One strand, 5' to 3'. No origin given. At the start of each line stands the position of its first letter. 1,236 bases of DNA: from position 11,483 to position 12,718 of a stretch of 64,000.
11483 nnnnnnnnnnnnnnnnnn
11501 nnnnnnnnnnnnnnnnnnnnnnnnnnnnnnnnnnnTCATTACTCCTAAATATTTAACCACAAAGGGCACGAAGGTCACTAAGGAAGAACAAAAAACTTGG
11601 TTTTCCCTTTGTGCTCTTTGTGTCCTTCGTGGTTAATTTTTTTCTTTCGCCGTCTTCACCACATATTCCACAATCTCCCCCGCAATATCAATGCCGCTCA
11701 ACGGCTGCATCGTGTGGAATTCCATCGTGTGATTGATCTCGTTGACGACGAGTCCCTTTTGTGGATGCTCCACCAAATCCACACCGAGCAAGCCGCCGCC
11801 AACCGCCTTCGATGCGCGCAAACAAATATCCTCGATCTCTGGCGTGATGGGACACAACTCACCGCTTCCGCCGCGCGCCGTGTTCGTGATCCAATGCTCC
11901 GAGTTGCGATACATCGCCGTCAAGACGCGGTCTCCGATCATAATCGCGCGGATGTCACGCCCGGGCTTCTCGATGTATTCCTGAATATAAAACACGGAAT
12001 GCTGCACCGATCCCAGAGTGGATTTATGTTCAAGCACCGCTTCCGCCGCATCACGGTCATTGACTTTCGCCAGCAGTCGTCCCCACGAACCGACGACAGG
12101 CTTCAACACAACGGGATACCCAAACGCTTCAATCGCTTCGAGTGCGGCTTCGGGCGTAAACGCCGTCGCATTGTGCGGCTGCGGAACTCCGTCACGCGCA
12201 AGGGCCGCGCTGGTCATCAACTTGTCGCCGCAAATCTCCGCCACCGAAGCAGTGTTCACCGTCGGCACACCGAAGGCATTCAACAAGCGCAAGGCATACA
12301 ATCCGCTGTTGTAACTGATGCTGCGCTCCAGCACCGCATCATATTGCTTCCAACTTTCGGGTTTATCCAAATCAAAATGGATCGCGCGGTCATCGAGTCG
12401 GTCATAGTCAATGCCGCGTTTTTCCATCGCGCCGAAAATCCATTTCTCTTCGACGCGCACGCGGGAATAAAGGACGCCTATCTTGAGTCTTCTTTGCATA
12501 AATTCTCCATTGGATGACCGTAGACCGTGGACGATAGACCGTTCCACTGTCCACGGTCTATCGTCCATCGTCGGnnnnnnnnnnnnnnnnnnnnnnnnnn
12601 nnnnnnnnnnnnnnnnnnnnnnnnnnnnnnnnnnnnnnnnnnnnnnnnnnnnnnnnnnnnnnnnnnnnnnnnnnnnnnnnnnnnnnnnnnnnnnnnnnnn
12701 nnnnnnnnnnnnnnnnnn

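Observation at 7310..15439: LysW carrier-protein pathway joined to argG-argH: a bacterial LysW-dependent arginine operon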

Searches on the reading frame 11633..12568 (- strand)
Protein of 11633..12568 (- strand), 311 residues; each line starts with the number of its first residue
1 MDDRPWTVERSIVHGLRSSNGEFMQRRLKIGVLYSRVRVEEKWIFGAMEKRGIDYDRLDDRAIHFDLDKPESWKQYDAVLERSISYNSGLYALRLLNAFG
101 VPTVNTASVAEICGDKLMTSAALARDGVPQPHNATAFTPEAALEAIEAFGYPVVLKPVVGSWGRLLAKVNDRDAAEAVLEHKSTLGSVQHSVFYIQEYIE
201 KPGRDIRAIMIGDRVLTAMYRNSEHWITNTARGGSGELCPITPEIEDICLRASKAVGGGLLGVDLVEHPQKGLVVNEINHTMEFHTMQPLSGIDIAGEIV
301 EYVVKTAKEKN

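Call 3: search_protein_families(library=ncbifam, proteins=[window:11633-12568:-])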
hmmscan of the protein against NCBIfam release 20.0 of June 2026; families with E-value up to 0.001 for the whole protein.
window:11633-12568:- (311 aa): 27 families (the best 25 are shown)
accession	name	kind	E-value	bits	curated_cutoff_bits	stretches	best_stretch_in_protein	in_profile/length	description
TIGR02144.1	LysX_arch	equivalog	1.4e-103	345.8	275.6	1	30-308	1-280/281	lysine biosynthesis protein LysX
TIGR00768.1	rimK_fam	subfamily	6.7e-93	311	143.4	1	29-303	1-276/276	RimK family alpha-L-glutamate ligase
NF040720.1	MptN_Meth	equivalog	9.9e-52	175.8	350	1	74-303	54-290/291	tetrahydromethanopterin:alpha-L-glutamate ligase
NF007764.0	PRK10446.1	equivalog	6.6e-27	94.6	331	1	72-309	54-292/300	30S ribosomal protein S6--L-glutamate ligase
TIGR04356.1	grasp_GAK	hypoth_equivalog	3.5e-20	72.2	300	1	90-306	74-286/287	GAK system ATP-grasp enzyme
TIGR04443.1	F420_CofF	equivalog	4.5e-14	52.2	300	1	93-308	70-283/283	coenzyme gamma-F420-2:alpha-L-glutamate ligase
TIGR02068.2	cya_phycin_syn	equivalog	1.3e-13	49.9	850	1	106-227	203-320/862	cyanophycin synthetase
NF010623.0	PRK14016.1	subfamily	3.9e-13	48.4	877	1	105-229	203-323/871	cyanophycin synthetase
NF002563.0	PRK02186.1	subfamily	7.7e-10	37.7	625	1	95-201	88-190/890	argininosuccinate lyase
NF009402.0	PRK12767.1-1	equivalog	2.9e-08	32.9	218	1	103-200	103-194/329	carbamoyl phosphate synthase-like protein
NF006406.0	PRK08654.1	equivalog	1.5e-07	30.3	739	1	108-216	108-219/499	acetyl-CoA carboxylase biotin carboxylase subunit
NF003573.0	PRK05246.1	equivalog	6.2e-07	28.5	272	1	143-308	147-314/316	glutathione synthase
NF009405.0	PRK12767.1-4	equivalog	7.5e-07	28.4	390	1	103-183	100-177/320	carbamoyl phosphate synthase-like protein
TIGR03103.1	trio_acet_GNAT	equivalog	8.6e-07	27.9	569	1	107-224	289-400/547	N-acetylglutaminylglutamine synthetase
NF002378.0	PRK01372.1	subfamily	7.2e-06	24.9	243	1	95-220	79-198/305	D-alanine--D-alanine ligase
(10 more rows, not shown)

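Call 4: search_protein_families(library=pfam, proteins=[window:11633-12568:-])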
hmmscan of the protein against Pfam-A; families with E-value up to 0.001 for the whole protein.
window:11633-12568:- (311 aa): 8 families
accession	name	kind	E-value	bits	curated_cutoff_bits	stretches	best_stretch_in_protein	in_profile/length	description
PF22626.3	LysX_preATP_grasp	-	1.2e-28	99.5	27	1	30-112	1-84/84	LysX preATP-grasp domain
PF08443.16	RimK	-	4.1e-28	98.7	21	1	115-303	3-188/188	RimK-like ATP-grasp domain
PF02655.19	ATP-grasp_3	-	3.7e-08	34.1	23.2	1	113-279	1-154/160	ATP-grasp domain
PF14397.11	ATPgrasp_ST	-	1.9e-06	27.7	31.4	0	102-182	8-94/278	Sugar-transfer associated ATP-grasp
PF02955.21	GSH-S_ATP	-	4.8e-06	26.6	23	1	150-267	31-153/175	Prokaryotic glutathione synthetase, ATP-grasp domain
PF02222.28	ATP-grasp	-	0.00033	20.8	27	0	123-278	3-159/179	ATP-grasp domain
PF02786.22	CPSase_L_D2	-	0.00082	19.4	19.8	0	115-214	1-103/211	Carbamoyl-phosphate synthase L chain, ATP binding domain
PF13549.11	ATP-grasp_5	-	0.00088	19.1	27.6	0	120-157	16-53/221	ATP-grasp domain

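Call 14: find_homologous_proteins(query=window:11636-12499:-, max_evalue=1e-20)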
Query seq(288 aa) (288 aa): 8000 proteins with E <= 1e-20 among 8000 candidates; the best 120 are listed.
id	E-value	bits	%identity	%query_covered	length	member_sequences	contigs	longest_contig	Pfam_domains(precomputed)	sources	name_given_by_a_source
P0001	5.5e-180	615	94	99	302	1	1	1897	PF02955.22,PF22626.4,PF08443.17,PF02655.20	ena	-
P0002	3.6e-178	609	93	100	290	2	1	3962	PF02955.22,PF22626.4,PF08443.17,PF02655.20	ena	-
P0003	3.7e-177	605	94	99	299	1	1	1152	PF02955.22,PF22626.4,PF08443.17,PF02655.20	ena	-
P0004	8.3e-177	604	92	99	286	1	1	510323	PF02955.22,PF22626.4,PF08443.17,PF02655.20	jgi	-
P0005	1.8e-176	603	92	99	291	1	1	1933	PF02955.22,PF22626.4,PF08443.17,PF02655.20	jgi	-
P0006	2.8e-176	602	93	99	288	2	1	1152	PF02955.22,PF22626.4,PF08443.17,PF02655.20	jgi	jgi:[lysine-biosynthesis-protein LysW]--L-2-aminoadipate ligase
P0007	3.5e-176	602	92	100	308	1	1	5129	PF22626.4,PF08443.17,PF02655.20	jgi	jgi:[lysine-biosynthesis-protein LysW]--L-2-aminoadipate ligase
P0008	4.5e-176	602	92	99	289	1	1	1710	PF02955.22,PF22626.4,PF08443.17,PF02655.20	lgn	-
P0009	9.4e-176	601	91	100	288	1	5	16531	PF02955.22,PF22626.4,PF14397.12,PF08443.17,PF02655.20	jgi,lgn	jgi:[lysine-biosynthesis-protein LysW]--L-2-aminoadipate ligase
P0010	1.1e-175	601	92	99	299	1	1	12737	PF02955.22,PF22626.4,PF08443.17,PF02655.20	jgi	-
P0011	2.5e-175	599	91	100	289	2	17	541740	PF02955.22,PF22626.4,PF08443.17,PF02655.20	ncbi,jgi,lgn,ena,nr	ncbi:MAG TPA: lysine biosynthesis protein LysX [Anaerolineales bacterium]|nr:lysine biosynthesis pro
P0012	2.5e-175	599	91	100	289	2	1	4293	PF02955.22,PF22626.4,PF08443.17,PF02655.20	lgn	-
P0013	2.7e-175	599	92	99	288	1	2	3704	PF02955.22,PF22626.4,PF08443.17,PF02655.20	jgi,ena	-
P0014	3.3e-175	599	92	99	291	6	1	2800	PF02955.22,PF22626.4,PF08443.17,PF02655.20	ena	-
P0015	4.3e-175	599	92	100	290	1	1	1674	PF02955.22,PF22626.4,PF08443.17,PF02655.20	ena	-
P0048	1.7e-166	570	86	100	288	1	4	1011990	PF02955.22,PF22626.4,PF02222.28,PF08443.17,PF02655.20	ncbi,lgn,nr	ncbi:MAG: lysine biosynthesis protein LysX [Chloroflexota bacterium]|nr:lysine biosynthesis protein 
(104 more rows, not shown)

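Call 21: search_solved_structures(query=window:11636-12499:-, max_evalue=1e-10, show_alignments=4)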
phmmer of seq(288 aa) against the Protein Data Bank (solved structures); distinct sequences matched with E-value up to 1e-10: 10.
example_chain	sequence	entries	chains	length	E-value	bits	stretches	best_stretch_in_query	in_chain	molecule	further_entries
3vpd_A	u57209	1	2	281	3.3e-93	315.1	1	7-284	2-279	Ribosomal protein S6 modification protein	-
1uc8_A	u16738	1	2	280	7.7e-84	284.4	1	7-281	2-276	lysine biosynthesis enzyme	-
1uc9_A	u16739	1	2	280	1.6e-82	280.1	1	7-281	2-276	lysine biosynthesis enzyme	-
5k2m_A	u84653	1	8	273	9.3e-66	225.1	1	6-285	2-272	RimK-related lysine biosynthesis protein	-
3vpb_A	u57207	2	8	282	6.6e-54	186.2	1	8-282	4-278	Putative acetylornithine deacetylase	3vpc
7qyr_A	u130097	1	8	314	2.3e-25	92.6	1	51-283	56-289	Probable alpha-L-glutamate ligase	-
5zct_A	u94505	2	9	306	7.1e-25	91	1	51-284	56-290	Ribosomal protein S6--L-glutamate ligase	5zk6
4iwx_A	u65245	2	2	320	8.1e-25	90.8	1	51-284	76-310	Ribosomal protein S6 modification protein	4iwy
7qys_A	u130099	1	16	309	5.5e-24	88.1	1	51-283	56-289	Probable alpha-L-glutamate ligase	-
5i47_A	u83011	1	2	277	8.7e-24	87.4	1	6-281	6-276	RimK domain protein ATP-grasp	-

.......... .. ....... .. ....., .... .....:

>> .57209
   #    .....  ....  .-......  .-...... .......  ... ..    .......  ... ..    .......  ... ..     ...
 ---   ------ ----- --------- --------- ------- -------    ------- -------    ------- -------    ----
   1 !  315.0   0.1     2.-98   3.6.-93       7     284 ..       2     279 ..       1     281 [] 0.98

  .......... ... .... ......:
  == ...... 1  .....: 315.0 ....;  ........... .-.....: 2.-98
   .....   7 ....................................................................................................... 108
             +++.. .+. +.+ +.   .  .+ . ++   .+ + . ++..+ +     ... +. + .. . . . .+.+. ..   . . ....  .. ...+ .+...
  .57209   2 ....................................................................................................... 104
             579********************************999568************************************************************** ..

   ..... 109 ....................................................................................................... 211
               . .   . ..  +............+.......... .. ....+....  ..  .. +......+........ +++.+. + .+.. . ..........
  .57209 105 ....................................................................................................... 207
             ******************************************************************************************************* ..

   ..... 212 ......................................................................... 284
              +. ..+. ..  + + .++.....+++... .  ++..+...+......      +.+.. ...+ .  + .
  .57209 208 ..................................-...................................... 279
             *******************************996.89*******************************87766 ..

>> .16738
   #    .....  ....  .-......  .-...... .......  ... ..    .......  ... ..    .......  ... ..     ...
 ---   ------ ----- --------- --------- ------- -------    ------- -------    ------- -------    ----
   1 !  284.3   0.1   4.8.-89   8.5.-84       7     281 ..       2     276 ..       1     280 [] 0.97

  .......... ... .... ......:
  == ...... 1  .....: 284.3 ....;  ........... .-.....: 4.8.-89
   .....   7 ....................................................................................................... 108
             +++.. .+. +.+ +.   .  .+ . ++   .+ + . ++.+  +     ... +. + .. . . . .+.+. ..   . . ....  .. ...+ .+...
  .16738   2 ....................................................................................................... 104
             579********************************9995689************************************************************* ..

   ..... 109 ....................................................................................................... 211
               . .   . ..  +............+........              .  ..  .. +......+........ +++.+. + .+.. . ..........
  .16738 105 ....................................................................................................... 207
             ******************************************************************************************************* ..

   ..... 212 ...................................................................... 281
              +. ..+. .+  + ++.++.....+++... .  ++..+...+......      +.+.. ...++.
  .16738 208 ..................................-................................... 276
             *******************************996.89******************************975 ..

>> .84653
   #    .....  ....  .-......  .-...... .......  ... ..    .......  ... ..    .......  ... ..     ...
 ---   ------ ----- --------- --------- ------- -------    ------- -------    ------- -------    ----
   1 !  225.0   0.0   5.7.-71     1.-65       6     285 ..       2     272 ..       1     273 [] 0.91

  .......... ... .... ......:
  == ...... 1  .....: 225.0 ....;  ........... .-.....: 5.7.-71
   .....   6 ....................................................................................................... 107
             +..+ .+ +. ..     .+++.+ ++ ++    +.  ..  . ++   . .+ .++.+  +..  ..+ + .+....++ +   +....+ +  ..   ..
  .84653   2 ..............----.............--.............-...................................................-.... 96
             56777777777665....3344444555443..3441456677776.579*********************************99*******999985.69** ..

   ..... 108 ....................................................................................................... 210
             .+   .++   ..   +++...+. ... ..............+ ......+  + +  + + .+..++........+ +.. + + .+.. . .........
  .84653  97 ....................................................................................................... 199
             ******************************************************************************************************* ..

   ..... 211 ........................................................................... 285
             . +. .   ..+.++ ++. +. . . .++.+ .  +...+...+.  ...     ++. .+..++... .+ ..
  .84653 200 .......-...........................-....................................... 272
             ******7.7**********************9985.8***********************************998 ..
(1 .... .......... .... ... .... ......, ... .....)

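Call 40: find_encoding_contigs(protein=P0004, flank=10000, max_places=3)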
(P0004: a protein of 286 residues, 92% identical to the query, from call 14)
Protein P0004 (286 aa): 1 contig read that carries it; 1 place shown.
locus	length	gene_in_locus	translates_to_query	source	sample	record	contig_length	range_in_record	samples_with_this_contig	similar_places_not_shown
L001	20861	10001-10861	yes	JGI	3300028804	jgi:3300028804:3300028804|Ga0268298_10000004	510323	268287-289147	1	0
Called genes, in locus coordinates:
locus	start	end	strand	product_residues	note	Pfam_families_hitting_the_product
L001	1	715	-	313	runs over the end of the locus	PF04204:HTS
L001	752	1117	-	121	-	PF05635:23S_rRNA_IVP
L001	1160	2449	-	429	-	PF01053:Cys_Met_Meta_PP, PF00155:Aminotran_1_2 (weak)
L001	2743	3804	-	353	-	PF01118:Semialdhyde_dh, PF02774:Semialdhyde_dhC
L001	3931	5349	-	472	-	PF00696:AA_kinase, PF22468:ACT_9, PF01842:ACT (weak), PF13840:ACT_7, PF22468:ACT_9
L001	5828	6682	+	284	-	PF22626:LysX_preATP_grasp, PF02655:ATP-grasp_3 (weak), PF08443:RimK, PF02222:ATP-grasp (weak), PF02955:GSH-S_ATP (weak)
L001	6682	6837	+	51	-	-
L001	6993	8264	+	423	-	PF00764:Arginosuc_synth, PF20979:Arginosuc_syn_C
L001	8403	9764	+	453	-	PF00206:Lyase_1, PF14698:ASL_C2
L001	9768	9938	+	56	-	PF21344:Zn_ribbon_LysW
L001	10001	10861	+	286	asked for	PF22626:LysX_preATP_grasp, PF02655:ATP-grasp_3 (weak), PF08443:RimK, PF02955:GSH-S_ATP (weak)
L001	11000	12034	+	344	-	PF01118:Semialdhyde_dh, PF22698:Semialdhyde_dhC_1, PF02774:Semialdhyde_dhC (weak)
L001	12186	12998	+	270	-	PF00696:AA_kinase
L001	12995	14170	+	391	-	PF00202:Aminotran_3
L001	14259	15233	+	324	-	PF01546:Peptidase_M20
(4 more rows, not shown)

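Call 41: find_encoding_contigs(protein=P0048, flank=10000, max_places=3)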
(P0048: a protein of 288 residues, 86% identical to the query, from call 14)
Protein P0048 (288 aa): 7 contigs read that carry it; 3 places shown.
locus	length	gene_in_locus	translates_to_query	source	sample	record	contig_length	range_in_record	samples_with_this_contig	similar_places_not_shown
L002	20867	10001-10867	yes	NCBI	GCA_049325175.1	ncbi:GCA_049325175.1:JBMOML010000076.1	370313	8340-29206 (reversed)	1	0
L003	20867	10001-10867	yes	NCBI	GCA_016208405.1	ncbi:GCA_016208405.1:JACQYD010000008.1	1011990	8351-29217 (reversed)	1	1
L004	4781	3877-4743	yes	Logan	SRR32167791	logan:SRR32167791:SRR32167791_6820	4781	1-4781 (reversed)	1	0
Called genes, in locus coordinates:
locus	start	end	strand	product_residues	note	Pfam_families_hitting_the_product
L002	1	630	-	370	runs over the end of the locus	-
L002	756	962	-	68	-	PF04945:YHS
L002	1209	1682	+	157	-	-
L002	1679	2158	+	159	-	-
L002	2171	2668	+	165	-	PF00355:Rieske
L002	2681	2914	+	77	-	-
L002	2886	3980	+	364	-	PF03734:YkuD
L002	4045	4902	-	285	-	PF01370:Epimerase (faint), PF05368:NmrA, PF13460:NAD_binding_10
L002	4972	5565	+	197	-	PF00440:TetR_N, PF16925:TetR_C_13 (faint), PF21993:TetR_C_13_2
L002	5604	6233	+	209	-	PF05368:NmrA, PF13460:NAD_binding_10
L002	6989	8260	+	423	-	PF00764:Arginosuc_synth, PF20979:Arginosuc_syn_C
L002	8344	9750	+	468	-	PF00206:Lyase_1, PF14698:ASL_C2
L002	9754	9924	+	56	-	PF08274:Zn_Ribbon_YjdM (weak), PF21344:Zn_ribbon_LysW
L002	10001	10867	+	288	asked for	PF22626:LysX_preATP_grasp, PF02655:ATP-grasp_3, PF08443:RimK, PF02222:ATP-grasp (faint), PF02955:GSH-S_ATP (weak)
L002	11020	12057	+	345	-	PF01118:Semialdhyde_dh, PF22698:Semialdhyde_dhC_1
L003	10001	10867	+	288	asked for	PF22626:LysX_preATP_grasp, PF02655:ATP-grasp_3, PF08443:RimK, PF02222:ATP-grasp (faint), PF02955:GSH-S_ATP (weak)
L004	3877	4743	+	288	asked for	PF22626:LysX_preATP_grasp, PF02655:ATP-grasp_3, PF08443:RimK, PF02222:ATP-grasp (faint), PF02955:GSH-S_ATP (weak)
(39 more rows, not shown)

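Call 44: search_protein_representatives(protein=window:11633-12499:-)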
Query: 288 residues. Proteins with E-value up to 0.001 (for the whole library): 6022; up to 1e-10: 2291; up to 1e-30: 282. The best 150 are listed.
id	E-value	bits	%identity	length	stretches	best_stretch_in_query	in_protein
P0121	1.6e-100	352.3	57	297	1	6-284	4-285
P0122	7.9e-97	340.2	55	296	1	6-285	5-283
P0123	6.3e-96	337.2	57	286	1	7-283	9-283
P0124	2.1e-95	335.5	52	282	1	6-284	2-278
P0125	3.6e-91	321.6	52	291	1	6-286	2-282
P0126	3.4e-90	318.4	61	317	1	6-236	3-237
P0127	3.7e-86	305.2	51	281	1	6-285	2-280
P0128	6.2e-86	304.5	62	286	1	4-225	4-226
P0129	1.2e-82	293.7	49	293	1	7-283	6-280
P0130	4.8e-80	285.1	87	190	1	1-149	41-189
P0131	1.3e-79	283.8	49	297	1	4-282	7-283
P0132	2.8e-79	282.6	55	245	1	44-285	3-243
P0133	5.7e-78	278.3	47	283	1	5-286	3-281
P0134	1.6e-77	276.9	48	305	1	6-284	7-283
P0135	1.8e-77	276.7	47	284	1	1-281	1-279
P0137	7.8e-77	274.6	49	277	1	11-283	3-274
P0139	3.9e-76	272.3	45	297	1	6-284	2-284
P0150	3.3e-70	252.9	47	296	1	5-284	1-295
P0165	2.1e-65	237.1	43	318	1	6-286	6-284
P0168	7.1e-65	235.4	45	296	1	6-279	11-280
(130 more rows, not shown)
